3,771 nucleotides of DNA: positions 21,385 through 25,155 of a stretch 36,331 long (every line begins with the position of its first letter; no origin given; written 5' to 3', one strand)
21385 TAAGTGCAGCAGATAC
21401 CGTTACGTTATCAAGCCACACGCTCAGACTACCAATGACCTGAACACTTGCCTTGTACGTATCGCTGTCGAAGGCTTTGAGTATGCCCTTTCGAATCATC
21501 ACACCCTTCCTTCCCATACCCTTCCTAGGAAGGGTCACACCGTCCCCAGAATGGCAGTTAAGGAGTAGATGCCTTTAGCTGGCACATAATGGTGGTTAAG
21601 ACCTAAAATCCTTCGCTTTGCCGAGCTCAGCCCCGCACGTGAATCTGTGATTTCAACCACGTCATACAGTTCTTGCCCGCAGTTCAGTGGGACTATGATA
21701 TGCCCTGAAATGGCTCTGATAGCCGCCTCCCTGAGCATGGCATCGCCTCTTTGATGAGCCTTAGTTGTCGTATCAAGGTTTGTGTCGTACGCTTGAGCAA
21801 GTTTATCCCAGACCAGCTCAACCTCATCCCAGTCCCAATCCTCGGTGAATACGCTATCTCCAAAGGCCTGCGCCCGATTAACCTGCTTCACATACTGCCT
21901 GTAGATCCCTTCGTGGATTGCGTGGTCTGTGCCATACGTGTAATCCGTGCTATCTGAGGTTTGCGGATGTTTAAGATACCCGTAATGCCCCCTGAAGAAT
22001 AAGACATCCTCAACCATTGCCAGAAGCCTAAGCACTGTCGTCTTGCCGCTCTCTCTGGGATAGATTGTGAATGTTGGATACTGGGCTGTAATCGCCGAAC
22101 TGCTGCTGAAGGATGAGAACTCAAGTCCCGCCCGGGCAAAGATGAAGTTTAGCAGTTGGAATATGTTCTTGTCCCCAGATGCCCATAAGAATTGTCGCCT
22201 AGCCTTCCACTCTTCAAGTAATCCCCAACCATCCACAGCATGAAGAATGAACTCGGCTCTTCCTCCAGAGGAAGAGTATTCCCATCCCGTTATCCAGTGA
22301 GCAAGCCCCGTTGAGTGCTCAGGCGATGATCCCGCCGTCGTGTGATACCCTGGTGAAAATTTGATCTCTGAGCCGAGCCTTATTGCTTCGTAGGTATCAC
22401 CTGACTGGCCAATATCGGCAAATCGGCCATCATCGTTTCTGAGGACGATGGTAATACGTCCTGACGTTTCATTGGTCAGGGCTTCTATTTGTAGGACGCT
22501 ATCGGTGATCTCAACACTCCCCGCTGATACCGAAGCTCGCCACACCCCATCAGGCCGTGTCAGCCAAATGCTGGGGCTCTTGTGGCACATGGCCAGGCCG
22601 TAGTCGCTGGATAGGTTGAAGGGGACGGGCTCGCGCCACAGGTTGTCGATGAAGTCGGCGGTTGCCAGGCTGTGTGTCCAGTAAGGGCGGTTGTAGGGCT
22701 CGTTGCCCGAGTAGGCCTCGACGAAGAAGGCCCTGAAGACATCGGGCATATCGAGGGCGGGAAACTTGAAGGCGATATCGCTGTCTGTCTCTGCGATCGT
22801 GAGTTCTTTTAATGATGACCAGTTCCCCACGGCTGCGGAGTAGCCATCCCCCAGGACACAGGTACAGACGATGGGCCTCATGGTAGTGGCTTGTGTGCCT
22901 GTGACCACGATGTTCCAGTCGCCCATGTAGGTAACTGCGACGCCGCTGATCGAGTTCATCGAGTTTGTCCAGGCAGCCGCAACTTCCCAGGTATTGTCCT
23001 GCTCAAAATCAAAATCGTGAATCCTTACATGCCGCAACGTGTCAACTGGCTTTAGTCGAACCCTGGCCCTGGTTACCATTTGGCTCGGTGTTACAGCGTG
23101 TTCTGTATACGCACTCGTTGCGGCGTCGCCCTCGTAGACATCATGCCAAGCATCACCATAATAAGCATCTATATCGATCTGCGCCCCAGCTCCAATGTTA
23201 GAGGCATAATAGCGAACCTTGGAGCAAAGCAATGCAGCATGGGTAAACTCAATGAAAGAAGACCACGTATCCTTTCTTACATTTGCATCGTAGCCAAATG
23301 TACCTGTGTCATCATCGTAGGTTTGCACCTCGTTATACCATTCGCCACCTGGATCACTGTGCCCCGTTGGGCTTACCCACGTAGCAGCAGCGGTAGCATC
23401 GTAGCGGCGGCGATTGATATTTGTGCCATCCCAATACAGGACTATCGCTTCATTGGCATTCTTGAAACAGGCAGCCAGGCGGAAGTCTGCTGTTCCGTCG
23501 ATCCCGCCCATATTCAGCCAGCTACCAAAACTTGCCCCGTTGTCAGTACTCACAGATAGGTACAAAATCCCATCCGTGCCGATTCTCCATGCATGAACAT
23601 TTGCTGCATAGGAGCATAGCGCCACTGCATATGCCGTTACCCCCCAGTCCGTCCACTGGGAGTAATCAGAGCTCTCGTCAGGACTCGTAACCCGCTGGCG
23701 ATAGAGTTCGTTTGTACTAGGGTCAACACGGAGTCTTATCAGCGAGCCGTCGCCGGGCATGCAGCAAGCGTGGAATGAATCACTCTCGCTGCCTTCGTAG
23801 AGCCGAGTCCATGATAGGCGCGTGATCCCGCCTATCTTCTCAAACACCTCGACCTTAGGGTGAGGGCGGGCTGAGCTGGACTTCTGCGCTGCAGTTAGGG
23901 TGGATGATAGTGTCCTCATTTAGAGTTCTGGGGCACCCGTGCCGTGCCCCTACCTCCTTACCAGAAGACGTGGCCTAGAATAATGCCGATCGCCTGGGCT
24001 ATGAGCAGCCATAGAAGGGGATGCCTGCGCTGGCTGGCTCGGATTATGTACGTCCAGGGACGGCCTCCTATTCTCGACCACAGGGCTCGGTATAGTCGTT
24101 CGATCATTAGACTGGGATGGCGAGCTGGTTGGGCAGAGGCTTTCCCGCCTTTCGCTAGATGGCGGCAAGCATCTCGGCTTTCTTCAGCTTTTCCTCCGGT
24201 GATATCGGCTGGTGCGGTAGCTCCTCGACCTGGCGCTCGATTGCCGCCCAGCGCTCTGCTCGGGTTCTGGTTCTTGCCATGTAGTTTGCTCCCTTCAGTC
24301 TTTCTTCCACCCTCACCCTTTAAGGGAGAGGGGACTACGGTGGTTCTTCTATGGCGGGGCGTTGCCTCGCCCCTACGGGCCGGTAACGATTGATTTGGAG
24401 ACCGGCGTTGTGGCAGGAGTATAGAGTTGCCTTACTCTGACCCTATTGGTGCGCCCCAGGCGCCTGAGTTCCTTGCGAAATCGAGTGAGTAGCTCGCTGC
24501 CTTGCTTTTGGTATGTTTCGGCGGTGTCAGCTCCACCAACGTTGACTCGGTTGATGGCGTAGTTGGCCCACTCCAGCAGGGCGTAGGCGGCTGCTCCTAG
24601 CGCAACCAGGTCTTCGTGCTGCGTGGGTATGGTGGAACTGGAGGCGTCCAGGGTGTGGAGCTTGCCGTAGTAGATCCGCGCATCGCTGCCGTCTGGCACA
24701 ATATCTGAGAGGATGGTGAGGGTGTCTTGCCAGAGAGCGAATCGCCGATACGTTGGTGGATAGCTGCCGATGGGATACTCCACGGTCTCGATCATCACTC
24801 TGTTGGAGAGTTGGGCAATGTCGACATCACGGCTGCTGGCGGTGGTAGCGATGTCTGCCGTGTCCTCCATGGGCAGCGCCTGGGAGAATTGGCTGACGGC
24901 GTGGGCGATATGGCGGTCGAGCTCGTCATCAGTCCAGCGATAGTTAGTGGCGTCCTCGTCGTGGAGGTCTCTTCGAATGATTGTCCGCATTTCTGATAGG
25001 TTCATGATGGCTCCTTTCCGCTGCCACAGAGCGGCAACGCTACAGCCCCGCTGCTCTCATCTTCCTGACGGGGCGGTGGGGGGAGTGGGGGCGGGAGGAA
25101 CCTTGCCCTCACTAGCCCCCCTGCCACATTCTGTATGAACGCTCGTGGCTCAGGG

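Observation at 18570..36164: Virion gene set split at the portal/scaffold joint by 5.5 kb of cellular metabolism genes, with no lifecycle genes in view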

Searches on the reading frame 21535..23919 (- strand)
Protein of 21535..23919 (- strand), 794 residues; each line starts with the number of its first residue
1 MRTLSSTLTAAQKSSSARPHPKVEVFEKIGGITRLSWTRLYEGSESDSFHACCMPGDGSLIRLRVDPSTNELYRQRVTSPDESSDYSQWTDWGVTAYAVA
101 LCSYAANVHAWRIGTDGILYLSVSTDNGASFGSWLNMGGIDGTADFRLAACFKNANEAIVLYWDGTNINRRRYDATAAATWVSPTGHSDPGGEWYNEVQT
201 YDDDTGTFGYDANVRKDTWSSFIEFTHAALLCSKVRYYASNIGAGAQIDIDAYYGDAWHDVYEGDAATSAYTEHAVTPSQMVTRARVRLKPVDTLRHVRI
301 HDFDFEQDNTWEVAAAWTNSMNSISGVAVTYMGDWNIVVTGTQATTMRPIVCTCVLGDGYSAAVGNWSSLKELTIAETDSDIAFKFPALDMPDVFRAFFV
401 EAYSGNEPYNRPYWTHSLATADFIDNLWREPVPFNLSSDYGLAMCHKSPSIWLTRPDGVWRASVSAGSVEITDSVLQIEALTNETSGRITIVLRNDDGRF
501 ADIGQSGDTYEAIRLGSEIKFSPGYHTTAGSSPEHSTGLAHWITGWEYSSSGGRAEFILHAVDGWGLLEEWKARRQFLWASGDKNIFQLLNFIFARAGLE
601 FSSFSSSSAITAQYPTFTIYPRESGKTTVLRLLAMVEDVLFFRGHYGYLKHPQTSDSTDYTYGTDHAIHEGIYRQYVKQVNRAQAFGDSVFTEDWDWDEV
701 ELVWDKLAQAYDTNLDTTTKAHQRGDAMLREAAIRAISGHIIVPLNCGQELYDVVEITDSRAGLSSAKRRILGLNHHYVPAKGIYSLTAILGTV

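Call 4: search_protein_families(library=pfam, proteins=[window:21535-23919:-], max_evalue=0.01)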
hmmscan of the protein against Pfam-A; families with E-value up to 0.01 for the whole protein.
window:21535-23919:- (794 aa): 0 families

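Call 6: search_protein_families(library=phrogs, proteins=[window:21535-23919:-], max_evalue=0.01)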
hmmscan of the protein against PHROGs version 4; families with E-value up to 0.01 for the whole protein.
window:21535-23919:- (794 aa): 0 families

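Call 29: search_solved_structures(query=A3, max_evalue=1)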
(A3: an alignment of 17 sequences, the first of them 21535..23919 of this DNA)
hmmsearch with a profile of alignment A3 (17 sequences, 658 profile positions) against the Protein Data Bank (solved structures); distinct sequences matched with E-value up to 1: 5.
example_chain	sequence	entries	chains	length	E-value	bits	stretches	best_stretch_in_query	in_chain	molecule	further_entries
4j9t_A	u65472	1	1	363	0.33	12.3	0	121-147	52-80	designed unnatural amino acid dependent metalloprotein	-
1eur_A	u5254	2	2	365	0.39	12.1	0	121-145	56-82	SIALIDASE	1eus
4f9p_D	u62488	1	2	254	0.4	12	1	97-145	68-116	103.2 anti-BTN3A1 antibody fragment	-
6mnj_A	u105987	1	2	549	0.46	11.8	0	119-191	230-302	Hz136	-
5acf_A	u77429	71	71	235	0.97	10.8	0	185-244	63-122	LYTIC POLYSACCHARIDE MONOOXYGENASE | Auxiliary activity 9 | Endo-beta-1,4-glucanase D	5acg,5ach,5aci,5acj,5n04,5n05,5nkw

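Call 31: find_homologous_proteins(query=window:21535-23919:-, max_evalue=0.00001)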
Query window:21535-23919:- (794 aa): 555 proteins with E <= 0.00001 among 8000 candidates; the best 120 are listed.
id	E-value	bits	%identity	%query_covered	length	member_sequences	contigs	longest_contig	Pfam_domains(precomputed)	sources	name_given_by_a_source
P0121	0.0e+0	1852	100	100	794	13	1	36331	-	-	-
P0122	0.0e+0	1590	92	93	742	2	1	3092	-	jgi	-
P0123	0.0e+0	1482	84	96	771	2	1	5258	-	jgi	-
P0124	0.0e+0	1325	95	61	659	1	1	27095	-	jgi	jgi:hypothetical protein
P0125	0.0e+0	1292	89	61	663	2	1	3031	-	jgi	-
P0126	0.0e+0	1272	89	61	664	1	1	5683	-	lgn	-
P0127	0.0e+0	1217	90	61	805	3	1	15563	-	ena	-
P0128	1.1e-293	994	58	100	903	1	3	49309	-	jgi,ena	-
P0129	6.2e-269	913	81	45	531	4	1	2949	-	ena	-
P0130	1.5e-264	898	64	61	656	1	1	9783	-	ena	-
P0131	2.5e-262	891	63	61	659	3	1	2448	-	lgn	-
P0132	5.3e-259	880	63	60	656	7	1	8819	-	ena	-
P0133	1.8e-257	875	60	61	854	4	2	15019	-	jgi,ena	-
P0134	3.5e-256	870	60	61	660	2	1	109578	-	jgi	-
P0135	1.1e-255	869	58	62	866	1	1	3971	-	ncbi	-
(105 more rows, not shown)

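Call 42: predict_structure(alignment_id=A4)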
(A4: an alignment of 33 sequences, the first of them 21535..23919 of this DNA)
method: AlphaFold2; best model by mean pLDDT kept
length: 794 residues; sequences in the alignment: 33
mean_pLDDT: 78.4   pTM: 0.73
mean pLDDT of the five models: 78.4, 77.4, 75.8, 72.2, 71.7
residues with pLDDT >= 90: 299; 70-90: 279; 50-70: 103; < 50: 113
segments of 3 or more residues with pLDDT < 50: 178-232, 241-245, 273-309, 681-688, 710-713
pLDDT, mean of each block of 10 residues (from residue 1): 77 85 92 88 92 96 94 96 93 95 95 93 93 87 88 92 88 68 32 35 36 45 44 56 52 62 53 44 44 39 39 79 92 92 92 90 86 89 94 89 92 83 71 87 92 95 91 95 92 93 81 92 88 86 94 91 94 87 88 88 71 87 93 84 85 78 80 68 43 58 57 57 69 72 78 83 70 92 90 74
secondary structure, 60 per line:
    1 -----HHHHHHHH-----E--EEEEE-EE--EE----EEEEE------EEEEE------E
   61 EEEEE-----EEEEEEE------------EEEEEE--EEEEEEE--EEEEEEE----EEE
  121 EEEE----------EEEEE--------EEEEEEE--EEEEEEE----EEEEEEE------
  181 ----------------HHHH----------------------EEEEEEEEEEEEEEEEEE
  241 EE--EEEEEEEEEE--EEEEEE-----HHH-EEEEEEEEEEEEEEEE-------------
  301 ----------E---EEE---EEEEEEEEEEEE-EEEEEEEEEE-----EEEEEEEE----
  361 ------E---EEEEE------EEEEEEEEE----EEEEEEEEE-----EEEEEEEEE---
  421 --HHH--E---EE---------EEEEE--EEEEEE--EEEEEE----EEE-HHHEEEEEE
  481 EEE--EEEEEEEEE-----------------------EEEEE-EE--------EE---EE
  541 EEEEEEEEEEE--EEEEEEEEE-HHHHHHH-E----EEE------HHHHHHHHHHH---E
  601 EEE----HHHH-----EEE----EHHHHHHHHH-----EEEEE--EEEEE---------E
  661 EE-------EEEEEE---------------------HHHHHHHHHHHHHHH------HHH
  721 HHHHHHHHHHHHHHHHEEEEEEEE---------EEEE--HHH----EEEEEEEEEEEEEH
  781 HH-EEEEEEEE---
elements in order (helices of 4 or more, strands of 3 or more residues): H6-13 E22-26 E38-42 E49-53 E60-65 E71-77 E90-95 E98-104 E107-113 E118-124 E135-139 E148-154 E157-163 E168-174 H197-200 E223-242 E245-254 E257-262 E272-287 E315-317 E321-332 E334-343 E349-356 E371-375 E382-390 E395-403 E409-417 E443-447 E450-455 E458-463 E468-470 E475-483 E486-494 E518-522 E539-551 E554-562 H564-570 E577-579 H586-596 E600-603 H608-611 E617-619 H625-633 E639-643 E646-650 E660-662 E670-675 H697-711 H718-736 E737-744 E754-757 E767-779 E784-791

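Call 45: fold_search(model_id=the predicted structure, library=pdb)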
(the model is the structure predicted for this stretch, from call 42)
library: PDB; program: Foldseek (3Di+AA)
matches with E <= 10: 784; with E <= 0.001: 189
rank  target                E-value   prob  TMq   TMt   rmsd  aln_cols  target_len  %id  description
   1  7b5h_AJ               3.1e-14  1.00  0.31  0.40   7.1       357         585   16  Cryo-EM structure of the contractile injection system base plate from Anabaena PCC7120 (released 2022-02-23)
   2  6j0m_A                2.3e-13  1.00  0.31  0.45   6.6       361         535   13  Cryo-EM Structure of an Extracellular Contractile Injection System, PVC baseplate in extended state (reconstructed wit (released 2019-04-10)
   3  7aef_q                3.2e-12  1.00  0.30  0.40   7.1       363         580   12  Cryo-EM structure of an extracellular contractile injection system in marine bacterium Algoriphagus machipongonensis,  (released 2022-02-23)
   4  1wru                  5.3e-12  1.00  0.29  0.65   6.5       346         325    9  Structure of central hub elucidated by X-ray analysis of gene product 44; baseplate component of bacteriophage Mu (released 2005-09-20)
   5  9ki1_G                5.3e-12  1.00  0.29  0.59   8.0       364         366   10  Baseplate structure of Escherichia phage Mu (released 2025-02-12)
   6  9qgm_8A               2.1e-11  1.00  0.30  0.43   7.1       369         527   12  Cryo-EM structure of the PlPVC1 central spike, 3-fold symmetrized (C3), in extended state (released 2025-10-29)
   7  3d37_A                3.2e-11  1.00  0.29  0.65   5.1       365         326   10  The crystal structure of the tail protein from Neisseria meningitidis MC58 (released 2008-07-08)
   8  3cdd_B                4.8e-11  1.00  0.28  0.61   7.2       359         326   12  Crystal structure of prophage MuSo2, 43 kDa tail protein from Shewanella oneidensis (released 2008-03-11)
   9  9gtr_q                5.0e-11  1.00  0.30  0.37   7.4       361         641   10  Cryo-EM structure of a contractile injection system in Streptomyces coelicolor, the baseplate complex in extended stat (released 2025-06-18)
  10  9ndy_E                6.1e-11  1.00  0.27  0.64   5.5       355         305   10  Composite baseplate asymmetric unit of JohannRWettstein (Bas63) (released 2025-11-19)
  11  9cuy_X                6.8e-11  1.00  0.27  0.64   5.5       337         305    9  Bacteriophage PhiTE extended baseplate (released 2025-04-16)
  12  3cdd_F                9.7e-11  1.00  0.27  0.60   7.3       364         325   11  Crystal structure of prophage MuSo2, 43 kDa tail protein from Shewanella oneidensis (released 2008-03-11)
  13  8gra_G                1.0e-10  1.00  0.30  0.38   7.3       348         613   15  Structure of Type VI secretion system cargo delivery vehicle Hcp-VgrG-PAAR (released 2023-07-12)
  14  3d37_B                1.8e-10  1.00  0.29  0.68   5.0       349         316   10  The crystal structure of the tail protein from Neisseria meningitidis MC58 (released 2008-07-08)
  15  8v3w_H                2.1e-10  1.00  0.27  0.36   6.9       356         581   12  CryoEM Structure of Diffocin - precontracted - Baseplate - focused refinement on triplex region (released 2024-08-28)
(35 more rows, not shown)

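Call 50: fold_search(model_id=the predicted structure, library=viral)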
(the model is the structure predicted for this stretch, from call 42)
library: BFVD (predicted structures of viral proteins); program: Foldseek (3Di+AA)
matches with E <= 10: 1041; with E <= 0.001: 362
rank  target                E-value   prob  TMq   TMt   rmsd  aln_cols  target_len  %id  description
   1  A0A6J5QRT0            4.5e-14  1.00  0.29  0.54   8.5       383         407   13  COG3500 Phage protein D [uncultured Caudovirales phage]
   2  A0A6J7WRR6            6.8e-14  1.00  0.32  0.61   5.1       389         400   11  Tail protein [uncultured Caudovirales phage]
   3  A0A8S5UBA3            1.3e-13  1.00  0.30  0.36   5.8       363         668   10  Tail protein [Caudovirales sp. ctcT39]
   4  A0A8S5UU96            1.9e-13  1.00  0.32  0.42  13.5       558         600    9  Uncharacterized protein [Siphoviridae sp. ctGsX68]
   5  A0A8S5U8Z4            5.8e-13  1.00  0.31  0.54   6.7       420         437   12  Tail protein [Siphoviridae sp. ctnMR5]
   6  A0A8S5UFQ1            1.5e-12  1.00  0.30  0.55  12.8       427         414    8  Tail protein [Caudovirales sp. ctvQY7]
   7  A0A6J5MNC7            2.7e-12  1.00  0.27  0.45   8.0       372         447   10  COG3500 Phage protein D [uncultured Caudovirales phage]
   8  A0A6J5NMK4            3.1e-12  1.00  0.33  0.66   5.8       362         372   13  DUF5047 domain-containing protein [uncultured Caudovirales phage]
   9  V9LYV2                3.3e-12  1.00  0.29  0.51   7.9       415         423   12  Baseplate hub protein [Vibrio phage VH7D]
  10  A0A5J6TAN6            4.0e-12  1.00  0.30  0.41   7.1       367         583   10  (no name in the UniProt tables at hand)
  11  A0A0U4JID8            5.4e-12  1.00  0.27  0.32   8.1       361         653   12  (no name in the UniProt tables at hand)
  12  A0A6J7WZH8            6.0e-12  1.00  0.26  0.62   8.6       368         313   10  Tail protein [uncultured Caudovirales phage]
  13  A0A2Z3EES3            6.0e-12  1.00  0.29  0.41  27.2       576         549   10  (no name in the UniProt tables at hand)
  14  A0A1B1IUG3            7.4e-12  1.00  0.26  0.77   4.6       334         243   12  (no name in the UniProt tables at hand)
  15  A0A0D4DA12            8.2e-12  1.00  0.29  0.65   4.7       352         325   11  Uncharacterized protein [Salmonella phage vB_SPuM_SP116]
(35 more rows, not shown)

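Call 70: find_encoding_contigs(protein=P0128, flank=10000, max_places=2)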
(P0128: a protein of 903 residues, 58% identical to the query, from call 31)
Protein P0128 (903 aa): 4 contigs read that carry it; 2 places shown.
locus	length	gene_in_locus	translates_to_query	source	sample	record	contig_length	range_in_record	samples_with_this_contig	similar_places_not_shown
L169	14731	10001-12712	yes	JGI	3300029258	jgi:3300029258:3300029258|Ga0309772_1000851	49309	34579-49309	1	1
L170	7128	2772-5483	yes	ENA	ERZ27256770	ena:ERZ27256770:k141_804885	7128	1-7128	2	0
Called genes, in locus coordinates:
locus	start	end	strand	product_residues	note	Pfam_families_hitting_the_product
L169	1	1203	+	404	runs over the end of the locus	PF01837:HcyBio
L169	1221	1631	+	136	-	PF09383:NIL, PF12797:Fer4_2 (weak), PF12838:Fer4_7, PF00037:Fer4, PF12837:Fer4_6, PF13237:Fer4_10, PF14697:Fer4_21, PF13187:Fer4_9, +5 more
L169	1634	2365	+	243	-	PF27030:AbpE_bact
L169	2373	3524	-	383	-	PF13506:Glyco_transf_21, PF00535:Glycos_transf_2, PF10111:Glyco_tranf_2_2 (weak), PF13641:Glyco_tranf_2_3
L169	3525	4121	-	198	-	PF02660:G3P_acyltransf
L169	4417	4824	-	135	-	-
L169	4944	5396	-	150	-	-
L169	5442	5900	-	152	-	PF00582:Usp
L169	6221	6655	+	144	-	-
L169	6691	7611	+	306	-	PF05065:Phage_capsid (weak), PF20911:GP7 (weak), PF17236:SU10_MCP (weak)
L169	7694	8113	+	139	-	-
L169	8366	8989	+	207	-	-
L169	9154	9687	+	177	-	PF08241:Methyltransf_11 (weak)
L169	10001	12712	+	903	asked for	-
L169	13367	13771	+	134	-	-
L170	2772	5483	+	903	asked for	-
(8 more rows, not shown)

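Call 82: search_protein_families(library=padloc, proteins=[window:21535-23919:-], max_evalue=0.01)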
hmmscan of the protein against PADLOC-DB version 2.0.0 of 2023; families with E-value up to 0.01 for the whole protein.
window:21535-23919:- (794 aa): 0 families

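Call 83: search_protein_families(library=ncbifam, proteins=[window:21535-23919:-], max_evalue=0.01)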
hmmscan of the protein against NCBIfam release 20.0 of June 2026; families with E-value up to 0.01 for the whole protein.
window:21535-23919:- (794 aa): 0 families

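Call 103: search_dna_similar(query=window:21535-23919:-, collection=phages, mode=protein, max_rows=8, max_evalue=0.001)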
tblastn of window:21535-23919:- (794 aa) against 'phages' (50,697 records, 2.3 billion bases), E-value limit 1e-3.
No match.

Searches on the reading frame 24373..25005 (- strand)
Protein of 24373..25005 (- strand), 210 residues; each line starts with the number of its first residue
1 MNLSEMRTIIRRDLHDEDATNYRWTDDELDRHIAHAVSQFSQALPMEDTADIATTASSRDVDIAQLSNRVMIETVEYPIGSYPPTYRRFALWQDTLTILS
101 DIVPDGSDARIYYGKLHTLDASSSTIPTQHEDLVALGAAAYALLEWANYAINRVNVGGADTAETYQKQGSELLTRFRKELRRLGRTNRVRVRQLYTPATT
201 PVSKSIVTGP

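Call 4: search_protein_families(library=pfam, proteins=[window:24373-25005:-], max_evalue=0.01)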
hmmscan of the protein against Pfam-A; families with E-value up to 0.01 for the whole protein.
window:24373-25005:- (210 aa): 2 families
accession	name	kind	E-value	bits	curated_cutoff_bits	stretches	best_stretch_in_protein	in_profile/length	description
PF24175.2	SU10_adaptor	-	8.8e-08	33.3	27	1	1-187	1-185/194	SU10 adaptor protein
PF05227.19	CHASE3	-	0.0031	17.9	28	1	115-193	54-134/138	CHASE3 domain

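Call 6: search_protein_families(library=phrogs, proteins=[window:24373-25005:-], max_evalue=0.01)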
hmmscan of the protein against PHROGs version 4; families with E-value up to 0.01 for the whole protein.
window:24373-25005:- (210 aa): 2 families
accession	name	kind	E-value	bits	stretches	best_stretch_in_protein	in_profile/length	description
phrog_399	-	head and packaging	0.00053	20.6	1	1-54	2-54/220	structural protein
phrog_35961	-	unknown function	0.0032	18.7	0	15-38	11-34/84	-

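Call 83: search_protein_families(library=ncbifam, proteins=[window:24373-25005:-], max_evalue=0.01)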
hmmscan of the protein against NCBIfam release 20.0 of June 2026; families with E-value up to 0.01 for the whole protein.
window:24373-25005:- (210 aa): 0 families
